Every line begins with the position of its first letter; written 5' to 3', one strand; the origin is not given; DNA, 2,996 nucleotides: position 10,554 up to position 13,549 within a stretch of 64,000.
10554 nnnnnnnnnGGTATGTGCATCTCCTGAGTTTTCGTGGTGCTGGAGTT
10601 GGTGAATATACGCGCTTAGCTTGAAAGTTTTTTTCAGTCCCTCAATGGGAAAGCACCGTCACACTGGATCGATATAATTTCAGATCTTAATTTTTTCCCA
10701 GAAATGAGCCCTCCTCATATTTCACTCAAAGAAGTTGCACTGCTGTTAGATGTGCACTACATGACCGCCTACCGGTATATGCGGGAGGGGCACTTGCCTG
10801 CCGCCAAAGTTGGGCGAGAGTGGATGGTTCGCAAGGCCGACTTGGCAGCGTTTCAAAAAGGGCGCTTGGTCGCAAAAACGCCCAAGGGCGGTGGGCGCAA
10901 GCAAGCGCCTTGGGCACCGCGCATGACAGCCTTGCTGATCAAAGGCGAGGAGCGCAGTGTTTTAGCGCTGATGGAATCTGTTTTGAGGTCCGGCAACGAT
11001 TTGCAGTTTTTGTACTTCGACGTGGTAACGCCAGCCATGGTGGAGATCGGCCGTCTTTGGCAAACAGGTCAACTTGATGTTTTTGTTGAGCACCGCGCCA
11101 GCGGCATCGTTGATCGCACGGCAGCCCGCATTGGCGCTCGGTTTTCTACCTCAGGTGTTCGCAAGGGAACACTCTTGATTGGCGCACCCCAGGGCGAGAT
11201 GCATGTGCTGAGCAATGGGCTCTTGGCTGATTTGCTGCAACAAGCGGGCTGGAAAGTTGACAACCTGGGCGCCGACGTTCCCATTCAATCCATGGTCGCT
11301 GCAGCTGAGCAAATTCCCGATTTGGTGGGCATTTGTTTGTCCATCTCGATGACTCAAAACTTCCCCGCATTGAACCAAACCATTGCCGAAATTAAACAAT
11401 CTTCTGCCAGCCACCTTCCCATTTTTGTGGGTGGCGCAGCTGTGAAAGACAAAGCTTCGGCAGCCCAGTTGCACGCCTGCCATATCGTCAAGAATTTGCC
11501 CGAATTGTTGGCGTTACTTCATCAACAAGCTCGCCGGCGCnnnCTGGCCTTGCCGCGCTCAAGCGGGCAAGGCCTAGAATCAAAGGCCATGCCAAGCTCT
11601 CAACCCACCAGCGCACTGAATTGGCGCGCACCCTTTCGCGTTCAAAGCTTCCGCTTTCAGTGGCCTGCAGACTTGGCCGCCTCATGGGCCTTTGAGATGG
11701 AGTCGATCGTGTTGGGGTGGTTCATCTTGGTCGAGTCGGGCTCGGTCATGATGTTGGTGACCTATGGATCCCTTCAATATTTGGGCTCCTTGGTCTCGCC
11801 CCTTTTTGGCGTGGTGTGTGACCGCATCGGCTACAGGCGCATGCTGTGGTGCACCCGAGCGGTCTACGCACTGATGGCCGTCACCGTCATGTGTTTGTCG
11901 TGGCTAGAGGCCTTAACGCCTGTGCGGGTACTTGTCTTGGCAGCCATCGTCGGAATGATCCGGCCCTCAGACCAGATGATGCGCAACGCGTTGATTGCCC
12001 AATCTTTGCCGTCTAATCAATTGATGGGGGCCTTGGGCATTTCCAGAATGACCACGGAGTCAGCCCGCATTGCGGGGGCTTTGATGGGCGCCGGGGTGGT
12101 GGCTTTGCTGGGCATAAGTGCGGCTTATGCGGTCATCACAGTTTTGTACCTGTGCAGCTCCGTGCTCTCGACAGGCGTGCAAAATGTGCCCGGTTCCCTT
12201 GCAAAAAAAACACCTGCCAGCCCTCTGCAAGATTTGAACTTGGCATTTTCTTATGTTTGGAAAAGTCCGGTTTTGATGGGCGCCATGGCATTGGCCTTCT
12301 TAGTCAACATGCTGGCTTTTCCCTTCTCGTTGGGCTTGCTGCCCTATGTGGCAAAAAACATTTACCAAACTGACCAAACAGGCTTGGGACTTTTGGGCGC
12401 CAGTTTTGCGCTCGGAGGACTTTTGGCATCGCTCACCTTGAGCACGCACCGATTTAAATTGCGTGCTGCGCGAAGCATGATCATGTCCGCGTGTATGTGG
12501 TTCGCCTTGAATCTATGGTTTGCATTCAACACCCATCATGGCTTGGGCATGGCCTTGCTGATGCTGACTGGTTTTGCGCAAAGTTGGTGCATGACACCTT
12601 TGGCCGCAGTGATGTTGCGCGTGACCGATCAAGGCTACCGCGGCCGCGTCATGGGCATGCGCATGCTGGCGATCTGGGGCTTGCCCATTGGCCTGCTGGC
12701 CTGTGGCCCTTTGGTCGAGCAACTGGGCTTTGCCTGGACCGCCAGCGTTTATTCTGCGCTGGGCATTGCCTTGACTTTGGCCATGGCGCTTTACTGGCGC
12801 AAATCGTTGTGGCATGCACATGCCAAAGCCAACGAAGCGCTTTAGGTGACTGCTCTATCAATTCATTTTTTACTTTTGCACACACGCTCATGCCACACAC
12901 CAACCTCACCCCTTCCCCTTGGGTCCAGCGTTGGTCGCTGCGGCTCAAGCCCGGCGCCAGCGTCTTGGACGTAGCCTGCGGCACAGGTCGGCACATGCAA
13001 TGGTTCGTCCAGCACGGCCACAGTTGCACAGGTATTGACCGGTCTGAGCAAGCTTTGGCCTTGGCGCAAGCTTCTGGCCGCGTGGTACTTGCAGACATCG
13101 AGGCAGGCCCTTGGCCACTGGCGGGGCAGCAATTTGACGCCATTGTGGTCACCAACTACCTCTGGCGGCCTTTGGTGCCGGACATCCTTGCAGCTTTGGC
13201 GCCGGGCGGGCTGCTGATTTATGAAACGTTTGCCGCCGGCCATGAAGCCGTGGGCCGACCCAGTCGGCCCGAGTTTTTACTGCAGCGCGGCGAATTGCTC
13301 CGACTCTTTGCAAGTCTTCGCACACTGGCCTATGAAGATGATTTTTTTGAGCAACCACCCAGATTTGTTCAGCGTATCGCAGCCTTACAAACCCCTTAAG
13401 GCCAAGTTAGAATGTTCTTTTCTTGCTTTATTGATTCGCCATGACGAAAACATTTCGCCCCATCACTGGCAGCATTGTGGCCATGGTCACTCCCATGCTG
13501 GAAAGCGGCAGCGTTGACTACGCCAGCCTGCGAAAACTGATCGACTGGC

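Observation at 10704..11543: B12-dependent photoreceptor-like regulator with an excisionase-type HTH instead of MerR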

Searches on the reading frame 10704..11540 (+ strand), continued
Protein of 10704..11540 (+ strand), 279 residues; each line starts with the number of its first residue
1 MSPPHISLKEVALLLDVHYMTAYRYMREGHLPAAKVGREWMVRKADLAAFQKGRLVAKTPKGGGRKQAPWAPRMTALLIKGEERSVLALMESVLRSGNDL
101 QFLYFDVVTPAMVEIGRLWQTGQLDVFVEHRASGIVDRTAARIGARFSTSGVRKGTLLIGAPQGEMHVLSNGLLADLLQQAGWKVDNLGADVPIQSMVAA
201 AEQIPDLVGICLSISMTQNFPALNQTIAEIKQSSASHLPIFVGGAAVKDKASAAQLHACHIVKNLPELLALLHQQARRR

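Call 24: find_related_loci(query=A1, collection=genome_contigs, flank=6000)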
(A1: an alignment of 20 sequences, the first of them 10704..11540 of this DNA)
Query A1 (279 aa) in genome_contigs; peptide patterns used: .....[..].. (x = any residue, [..] = any of these).
600 stretches matched a pattern (row limit reached: there are more); 595 encode a relative of the query (tblastn E <= 1e-3); the best 80 are kept; 80 distinct loci.
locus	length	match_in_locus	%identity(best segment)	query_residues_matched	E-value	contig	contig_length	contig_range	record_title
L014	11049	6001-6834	56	1-278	7e-103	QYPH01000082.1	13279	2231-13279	MAG: Actinobacteria bacterium isolate PowLak16_MAG33 c_000000108191, whole genome shotgun sequence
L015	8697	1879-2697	56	6-278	8e-100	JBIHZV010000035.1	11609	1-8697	MAG: Ilumatobacteraceae bacterium isolate ME2000-03-30D8pf_3300042899_group1_bin153 Rohwer_bin77_scaffold_3317_c1, whole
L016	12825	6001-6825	53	5-279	4e-98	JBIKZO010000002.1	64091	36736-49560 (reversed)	MAG: Ilumatobacteraceae bacterium isolate ME2016-04-22_3300042393_group7_bin45 Rohwer_bin97_scaffold_57_c1, whole genome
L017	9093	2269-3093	54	5-279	1e-95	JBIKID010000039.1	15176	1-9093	MAG: Ilumatobacteraceae bacterium isolate ME2014-05-29_3300042867_group5_bin164 Rohwer_bin93_scaffold_1561_c1, whole gen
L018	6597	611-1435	52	5-279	3e-95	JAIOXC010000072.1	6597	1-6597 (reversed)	MAG: Ilumatobacteraceae bacterium isolate Tobar12.5m-G6 Tobar12-5m-C6948, whole genome shotgun sequence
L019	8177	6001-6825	55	5-279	2e-94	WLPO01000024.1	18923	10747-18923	MAG: Actinomycetota bacterium isolate UFOp-RH-26jul17-16 RH-26jul17-16-c24, whole genome shotgun sequence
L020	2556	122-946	54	5-279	6e-97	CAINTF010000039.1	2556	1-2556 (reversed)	MAG: uncultured Acidimicrobium sp. isolate LJ-3-4m_bin-0966 genome assembly, contig: bin-0966:039/323, whole genome shot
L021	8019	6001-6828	52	3-278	3e-88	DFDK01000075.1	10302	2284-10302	MAG TPA_asm: Acidimicrobium sp. UBA3029 UBA3029_contig_10989, whole genome shotgun sequence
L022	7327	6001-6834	47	1-279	2e-82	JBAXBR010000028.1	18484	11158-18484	MAG: Actinomycetota bacterium isolate ELA172 MAG172_28, whole genome shotgun sequence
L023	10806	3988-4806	49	6-279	8e-81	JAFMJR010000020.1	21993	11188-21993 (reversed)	MAG: Ilumatobacteraceae bacterium isolate DEBay_Sum019D_L_G_52 NODE_1983_length_21993_cov_27.680281, whole genome shotgu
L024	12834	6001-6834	47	1-279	4e-80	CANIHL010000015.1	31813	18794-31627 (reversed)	MAG: Acidimicrobiaceae bacterium isolate RE-9nov16-224 genome assembly, contig: RE-9nov16-C2458, whole genome shotgun se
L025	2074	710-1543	46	1-279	1e-82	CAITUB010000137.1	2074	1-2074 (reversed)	MAG: uncultured Acidimicrobium sp. isolate Ki3-D1_bin-0491 genome assembly, contig: bin-0491:137/293, whole genome shotg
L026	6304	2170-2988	47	6-279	2e-78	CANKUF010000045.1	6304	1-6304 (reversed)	MAG: Acidimicrobiaceae bacterium isolate ZE-13may13-33 genome assembly, contig: ZE-13may13-C13039, whole genome shotgun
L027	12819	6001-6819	47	6-279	3e-78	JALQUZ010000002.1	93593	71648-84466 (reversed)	MAG: Ilumatobacteraceae bacterium isolate FCJ.16 NODE_2_length_93593_cov_4.721267, whole genome shotgun sequence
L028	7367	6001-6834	46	1-279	8e-78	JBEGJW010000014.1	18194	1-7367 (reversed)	MAG: Actinomycetota bacterium isolate NASQAN2015_172_F_bin.11 scaffold_90, whole genome shotgun sequence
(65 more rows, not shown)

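Call 52: predict_structure(alignment_id=A2)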
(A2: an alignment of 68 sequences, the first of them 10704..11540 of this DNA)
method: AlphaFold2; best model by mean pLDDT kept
length: 279 residues; sequences in the alignment: 68
mean_pLDDT: 88.6   pTM: 0.71
mean pLDDT of the five models: 88.6, 88.3, 88.0, 87.7, 86.5
residues with pLDDT >= 90: 184; 70-90: 77; 50-70: 4; < 50: 14
segments of 3 or more residues with pLDDT < 50: 55-66
pLDDT, mean of each block of 10 residues (from residue 1): 81 90 83 89 89 56 56 97 98 91 94 95 95 97 87 92 92 94 95 97 94 93 95 90 87 82 90 83
secondary structure, 60 per line:
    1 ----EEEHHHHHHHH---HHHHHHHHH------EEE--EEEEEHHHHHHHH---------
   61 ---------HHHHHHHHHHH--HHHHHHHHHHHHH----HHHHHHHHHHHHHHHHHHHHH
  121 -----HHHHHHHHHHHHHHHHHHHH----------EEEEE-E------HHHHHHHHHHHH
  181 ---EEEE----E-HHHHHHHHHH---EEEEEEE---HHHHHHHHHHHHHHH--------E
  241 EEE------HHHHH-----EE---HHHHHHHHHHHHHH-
elements in order: E5-7 H8-15 H19-27 E34-36 E39-43 H44-51 H70-80 H83-95 H100-120 H126-145 E156-160 H169-180 E184-187 H194-203 E207-213 H217-231 E240-243 H250-254 H265-278

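Call 54: fold_search(model_id=the predicted structure, library=pdb)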
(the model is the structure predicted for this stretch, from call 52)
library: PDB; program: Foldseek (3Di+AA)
matches with E <= 10: 1565; with E <= 0.001: 104
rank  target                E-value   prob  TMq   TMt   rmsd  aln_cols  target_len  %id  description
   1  8j2w_B                2.7e-14  1.00  0.66  0.56   2.0       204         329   29  Saccharothrix syringae photocobilins protein, dark state (released 2024-04-10)
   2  8j2w_A                3.8e-14  1.00  0.66  0.56   1.8       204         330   30  Saccharothrix syringae photocobilins protein, dark state (released 2024-04-10)
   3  8j2x                  6.4e-14  1.00  0.66  0.55   1.9       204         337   29  Saccharothrix syringae photocobilins protein, light state (released 2024-04-10)
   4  8jbs_B                1.8e-13  1.00  0.67  0.83   2.4       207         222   24  B12-binding domain from Chloracidobacterium thermophilum MerR family protein, dark state (released 2024-11-13)
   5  8jbt_B                2.3e-13  1.00  0.67  0.82   2.4       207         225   24  B12-binding domain from Chloracidobacterium thermophilum MerR family protein, anaerobic light state (released 2024-11-13)
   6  8jbs_A                2.9e-13  1.00  0.67  0.81   2.4       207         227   24  B12-binding domain from Chloracidobacterium thermophilum MerR family protein, dark state (released 2024-11-13)
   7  9cbr                  2.9e-13  1.00  0.40  0.16  16.4       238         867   21  Methionine synthase from Thermus thermophilus HB8, Homocysteine, Folate, and Cobalamin Domains, Catalytic Conformation ( (released 2025-06-25)
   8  8jbt_A                4.6e-13  1.00  0.67  0.81   2.4       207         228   24  B12-binding domain from Chloracidobacterium thermophilum MerR family protein, anaerobic light state (released 2024-11-13)
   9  9cbo_D                3.1e-12  1.00  0.65  0.37  14.2       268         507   21  Methionine synthase from Thermus thermophilus HB8, Folate and Cobalamin Domains, Pre-Catalytic Conformation (Pre-Fol-o (released 2025-06-25)
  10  9cbo_A                6.3e-12  1.00  0.64  0.37  15.8       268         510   21  Methionine synthase from Thermus thermophilus HB8, Folate and Cobalamin Domains, Pre-Catalytic Conformation (Pre-Fol-o (released 2025-06-25)
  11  9cbo_E                8.4e-12  1.00  0.65  0.37  15.8       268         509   21  Methionine synthase from Thermus thermophilus HB8, Folate and Cobalamin Domains, Pre-Catalytic Conformation (Pre-Fol-o (released 2025-06-25)
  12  8j2y_A                1.3e-11  1.00  0.70  0.60   1.8       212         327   24  Acidimicrobiaceae bacterium photocobilins protein, dark state (released 2024-04-10)
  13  8j2y_B                1.3e-11  1.00  0.69  0.60   1.8       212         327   24  Acidimicrobiaceae bacterium photocobilins protein, dark state (released 2024-04-10)
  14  5c8e_G                1.3e-11  1.00  0.61  0.60  11.6       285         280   20  Crystal structure of Thermus thermophilus CarH bound to adenosylcobalamin and a 26-bp DNA segment (released 2015-09-30)
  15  5c8d_E                1.5e-11  1.00  0.62  0.62  13.7       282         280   20  Crystal structure of full-length Thermus thermophilus CarH bound to adenosylcobalamin (dark state) (released 2015-09-30)
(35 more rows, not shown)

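Call 73: search_protein_representatives(protein=window:10704-11540:+)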
Query: 279 residues. Proteins with E-value up to 0.001 (for the whole library): 10491; up to 1e-10: 2734; up to 1e-30: 132. The best 150 are listed.
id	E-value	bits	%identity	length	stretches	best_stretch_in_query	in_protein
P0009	2.6e-93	328.5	54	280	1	5-276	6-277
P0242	1.8e-57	210.9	98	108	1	1-101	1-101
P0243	1.3e-54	201.6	45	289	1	6-258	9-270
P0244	1.6e-54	201.3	53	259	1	1-182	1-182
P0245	4.2e-54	199.9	40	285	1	2-275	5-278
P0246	6.9e-50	186.1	40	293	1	7-259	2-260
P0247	1.3e-49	185.2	40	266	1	6-257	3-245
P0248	2.5e-49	184.2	40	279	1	6-258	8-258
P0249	8.7e-48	179.2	40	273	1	6-258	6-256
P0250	7.6e-47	176.1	41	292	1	6-258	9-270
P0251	1.4e-46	175.3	34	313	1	6-264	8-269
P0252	2.2e-46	174.6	37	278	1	6-273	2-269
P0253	2.8e-46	174.3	39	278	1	5-269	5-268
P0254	2.0e-45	171.4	42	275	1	15-262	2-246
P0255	4.8e-45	170.2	40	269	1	5-251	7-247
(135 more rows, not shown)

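Call 76: search_protein_families(library=pfam, alignment_id=A3, max_evalue=0.001)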
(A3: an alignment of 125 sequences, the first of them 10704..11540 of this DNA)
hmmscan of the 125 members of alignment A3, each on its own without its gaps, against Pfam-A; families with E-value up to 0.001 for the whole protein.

A. member 1, window:10704-11540:+ (279 aa): 3 families
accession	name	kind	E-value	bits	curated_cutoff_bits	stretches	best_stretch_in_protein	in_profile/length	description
PF02310.24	B12-binding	-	1e-14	54.8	32.1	1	156-253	2-97/121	B12 binding domain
PF12728.13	HTH_17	-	3.1e-13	50.2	27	1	7-53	3-49/51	Helix-turn-helix domain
PF02607.22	B12-binding_2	-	2e-11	44.4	23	1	73-136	4-66/74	B12 binding domain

B. families by the number of members that match (of 125 scanned): 9 families
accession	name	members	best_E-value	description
PF12728.13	HTH_17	125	1.5e-14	Helix-turn-helix domain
PF02607.22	B12-binding_2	123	1.9e-18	B12 binding domain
PF02310.24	B12-binding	123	2.2e-18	B12 binding domain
PF13384.12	HTH_23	25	1.9e-06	Homeodomain-like domain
PF21531.3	Rv2175c_wHTH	6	5e-06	DNA-binding protein Rv2175c, wHTH domain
PF00376.29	MerR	5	0.00026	MerR family regulatory protein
PF21966.2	AppA_SCHIC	4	7.1e-05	AppA, sensor containing heme instead of cobalamin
PF13338.12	AbiEi_4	3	0.00021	Transcriptional regulator, AbiEi antitoxin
PF13551.12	HTH_29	2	0.00013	Winged helix-turn helix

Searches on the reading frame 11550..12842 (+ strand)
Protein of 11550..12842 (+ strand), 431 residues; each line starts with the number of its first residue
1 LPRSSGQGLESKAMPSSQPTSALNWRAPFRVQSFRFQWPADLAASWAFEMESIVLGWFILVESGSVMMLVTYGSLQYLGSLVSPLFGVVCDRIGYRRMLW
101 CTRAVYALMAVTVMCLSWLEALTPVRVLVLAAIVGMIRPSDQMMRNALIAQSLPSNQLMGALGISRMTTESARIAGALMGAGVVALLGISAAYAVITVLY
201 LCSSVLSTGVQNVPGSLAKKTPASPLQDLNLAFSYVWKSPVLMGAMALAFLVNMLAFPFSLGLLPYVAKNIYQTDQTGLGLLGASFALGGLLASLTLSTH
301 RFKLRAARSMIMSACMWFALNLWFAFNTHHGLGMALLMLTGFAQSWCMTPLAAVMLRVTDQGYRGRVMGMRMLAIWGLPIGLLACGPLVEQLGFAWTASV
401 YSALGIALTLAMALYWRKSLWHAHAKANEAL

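Call 3: search_protein_families(library=pfam, proteins=[window:11550-12842:+], max_evalue=0.1)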
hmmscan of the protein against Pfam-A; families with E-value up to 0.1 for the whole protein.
window:11550-12842:+ (431 aa): 2 families
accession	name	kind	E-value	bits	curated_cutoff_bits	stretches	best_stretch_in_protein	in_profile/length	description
PF07690.21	MFS_1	-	2.4e-19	69.9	33.4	2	65-292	33-250/347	Major Facilitator Superfamily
PF05977.19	MFS_3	-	1.5e-13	50.5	27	1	27-418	5-395/524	Transmembrane secretion effector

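Call 4: search_protein_families(library=ncbifam, proteins=[window:11550-12842:+], max_evalue=0.1)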
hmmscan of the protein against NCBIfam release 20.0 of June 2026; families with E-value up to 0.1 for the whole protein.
window:11550-12842:+ (431 aa): 5 families
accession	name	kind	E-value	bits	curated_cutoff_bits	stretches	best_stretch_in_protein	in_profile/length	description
TIGR00900.1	2A0121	subfamily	1.3e-35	123.4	319.6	1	39-393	6-364/364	H+ Antiporter protein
NF007792.0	PRK10489.1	equivalog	5.8e-18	65.1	324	1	77-417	66-400/419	enterobactin transporter EntS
NF012178.0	tet_MFS_V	exception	1e-09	38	640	1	27-370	3-351/409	tetracycline efflux MFS transporter Tet(V)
TIGR00880.1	2_A_01_02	superfamily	1.8e-09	37.9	131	2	67-208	2-135/141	multidrug resistance protein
NF000246.1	macrolide_MefC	exception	0.0029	16.7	870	1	36-407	12-387/407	macrolide efflux MFS transporter Mef(C)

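Call 35: find_homologous_proteins(query=window:11589-12842:+, max_evalue=1e-20)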
Query window:11589-12842:+ (418 aa): 5468 proteins with E <= 1e-20 among 8000 candidates; the best 120 are listed.
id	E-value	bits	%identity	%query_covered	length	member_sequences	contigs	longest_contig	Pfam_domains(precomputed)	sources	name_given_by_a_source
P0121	2.1e-267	905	100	100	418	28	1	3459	PF05977.20,PF07690.22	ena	-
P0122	2.5e-267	905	100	100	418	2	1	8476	PF05977.20,PF07690.22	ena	-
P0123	1.8e-187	642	73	100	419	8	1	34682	PF05977.20,PF07690.22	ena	-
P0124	2.6e-185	634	71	100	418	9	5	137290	PF05977.20,PF07690.22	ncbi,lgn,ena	-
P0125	3.6e-184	631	69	100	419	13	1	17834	PF05977.20,PF07690.22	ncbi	-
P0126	4.7e-184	630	71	100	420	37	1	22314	PF05977.20,PF07690.22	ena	-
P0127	6.3e-184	630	70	100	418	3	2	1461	PF05977.20,PF07690.22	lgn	-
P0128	4.1e-183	627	71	100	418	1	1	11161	PF05977.20,PF07690.22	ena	-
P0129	6.8e-183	626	71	100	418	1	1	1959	PF05977.20,PF07690.22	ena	-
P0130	7.1e-183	626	71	100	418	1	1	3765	PF05977.20,PF07690.22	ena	-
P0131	9.1e-183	626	71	100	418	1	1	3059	PF05977.20,PF07690.22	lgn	-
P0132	1.0e-182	626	71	100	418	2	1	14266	PF05977.20,PF07690.22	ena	-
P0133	1.1e-182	626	71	100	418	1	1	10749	PF05977.20,PF07690.22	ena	-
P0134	1.1e-182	626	70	100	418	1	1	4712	PF05977.20,PF07690.22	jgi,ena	jgi:MFS family permease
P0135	1.3e-182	626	70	100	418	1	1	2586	PF05977.20,PF07690.22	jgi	-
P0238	9.0e-170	583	68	98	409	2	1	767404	PF05977.20,PF07690.22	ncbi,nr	ncbi:arabinose ABC transporter permease [Limnohabitans sp. WS1]|nr:arabinose ABC transporter permeas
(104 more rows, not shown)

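Call 36: find_encoding_contigs(protein=P0123, flank=5000, max_places=2)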
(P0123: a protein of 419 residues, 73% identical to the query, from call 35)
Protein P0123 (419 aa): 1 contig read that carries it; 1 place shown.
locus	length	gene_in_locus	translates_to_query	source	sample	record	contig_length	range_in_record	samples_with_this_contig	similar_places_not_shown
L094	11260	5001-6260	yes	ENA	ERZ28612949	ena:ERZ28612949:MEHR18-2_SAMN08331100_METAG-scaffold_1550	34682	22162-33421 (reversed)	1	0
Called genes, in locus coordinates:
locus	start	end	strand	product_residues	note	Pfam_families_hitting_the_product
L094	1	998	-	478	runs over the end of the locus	PF07394:DUF1501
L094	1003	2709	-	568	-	PF08811:DUF1800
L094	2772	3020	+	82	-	PF11730:DUF3297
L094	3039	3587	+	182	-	PF02627:CMD (faint)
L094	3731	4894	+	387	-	PF00266:Aminotran_5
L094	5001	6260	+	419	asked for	PF05977:MFS_3, PF07690:MFS_1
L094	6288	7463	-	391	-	PF00487:FA_desaturase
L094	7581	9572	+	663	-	PF00753:Lactamase_B, PF14863:Alkyl_sulf_dimr, PF02036:SCP2 (weak), PF14864:Alkyl_sulf_C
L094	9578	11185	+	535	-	PF00732:GMC_oxred_N, PF05199:GMC_oxred_C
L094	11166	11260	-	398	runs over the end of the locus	PF07690:MFS_1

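Call 37: find_encoding_contigs(protein=P0124, flank=5000, max_places=2)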
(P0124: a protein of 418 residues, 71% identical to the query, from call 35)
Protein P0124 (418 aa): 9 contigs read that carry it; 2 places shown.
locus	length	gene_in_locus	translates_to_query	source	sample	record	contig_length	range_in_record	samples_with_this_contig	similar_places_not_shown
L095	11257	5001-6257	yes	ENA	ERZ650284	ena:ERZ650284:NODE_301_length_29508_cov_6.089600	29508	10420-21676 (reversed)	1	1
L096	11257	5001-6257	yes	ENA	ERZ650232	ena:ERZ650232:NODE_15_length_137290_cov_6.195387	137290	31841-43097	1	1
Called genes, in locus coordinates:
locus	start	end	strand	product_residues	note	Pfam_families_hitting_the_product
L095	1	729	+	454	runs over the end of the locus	PF01946:Thi4 (weak), PF00890:FAD_binding_2 (weak), PF01134:GIDA (weak), PF01266:DAO (weak), PF03486:HI0933_like (weak), PF07992:Pyr_redox_2 (weak), PF12831:FAD_oxidored, PF13450:NAD_binding_8 (weak)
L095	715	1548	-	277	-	-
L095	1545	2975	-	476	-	PF07394:DUF1501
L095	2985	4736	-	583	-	PF08811:DUF1800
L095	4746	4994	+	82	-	PF11730:DUF3297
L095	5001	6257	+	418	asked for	PF05977:MFS_3, PF07690:MFS_1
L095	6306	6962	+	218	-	PF01470:Peptidase_C15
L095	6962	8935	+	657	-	PF00753:Lactamase_B, PF12706:Lactamase_B_2 (weak), PF14863:Alkyl_sulf_dimr, PF14864:Alkyl_sulf_C, PF02036:SCP2 (faint)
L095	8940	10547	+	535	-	PF00732:GMC_oxred_N, PF00890:FAD_binding_2 (faint), PF05199:GMC_oxred_C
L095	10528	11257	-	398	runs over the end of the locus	PF07690:MFS_1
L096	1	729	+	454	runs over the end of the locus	PF01946:Thi4 (weak), PF00890:FAD_binding_2 (weak), PF01134:GIDA (weak), PF01266:DAO (weak), PF03486:HI0933_like (weak), PF07992:Pyr_redox_2 (weak), PF12831:FAD_oxidored, PF13450:NAD_binding_8 (weak)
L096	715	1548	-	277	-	-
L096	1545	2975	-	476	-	PF07394:DUF1501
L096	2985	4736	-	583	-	PF08811:DUF1800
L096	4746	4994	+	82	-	PF11730:DUF3297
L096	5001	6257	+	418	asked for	PF05977:MFS_3, PF07690:MFS_1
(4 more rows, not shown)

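Call 38: find_encoding_contigs(protein=P0238, flank=5000, max_places=2)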
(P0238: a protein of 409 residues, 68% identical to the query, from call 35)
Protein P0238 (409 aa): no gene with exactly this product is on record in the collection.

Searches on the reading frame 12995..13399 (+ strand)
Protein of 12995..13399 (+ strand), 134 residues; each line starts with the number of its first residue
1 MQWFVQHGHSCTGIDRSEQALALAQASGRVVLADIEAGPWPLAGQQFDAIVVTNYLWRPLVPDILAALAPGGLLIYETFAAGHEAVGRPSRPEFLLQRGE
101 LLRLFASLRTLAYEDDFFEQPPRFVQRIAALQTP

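Call 32: search_protein_families(library=pfam, proteins=[window:12995-13399:+], max_evalue=0.001)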
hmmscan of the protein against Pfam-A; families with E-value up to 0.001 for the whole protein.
window:12995-13399:+ (134 aa): 2 families
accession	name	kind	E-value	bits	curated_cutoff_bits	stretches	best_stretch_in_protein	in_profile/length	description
PF13649.12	Methyltransf_25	-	2.2e-05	25.5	27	1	3-72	14-97/97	Methyltransferase domain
PF08241.18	Methyltransf_11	-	4.1e-05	24.6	21.2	1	2-68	12-87/95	Methyltransferase domain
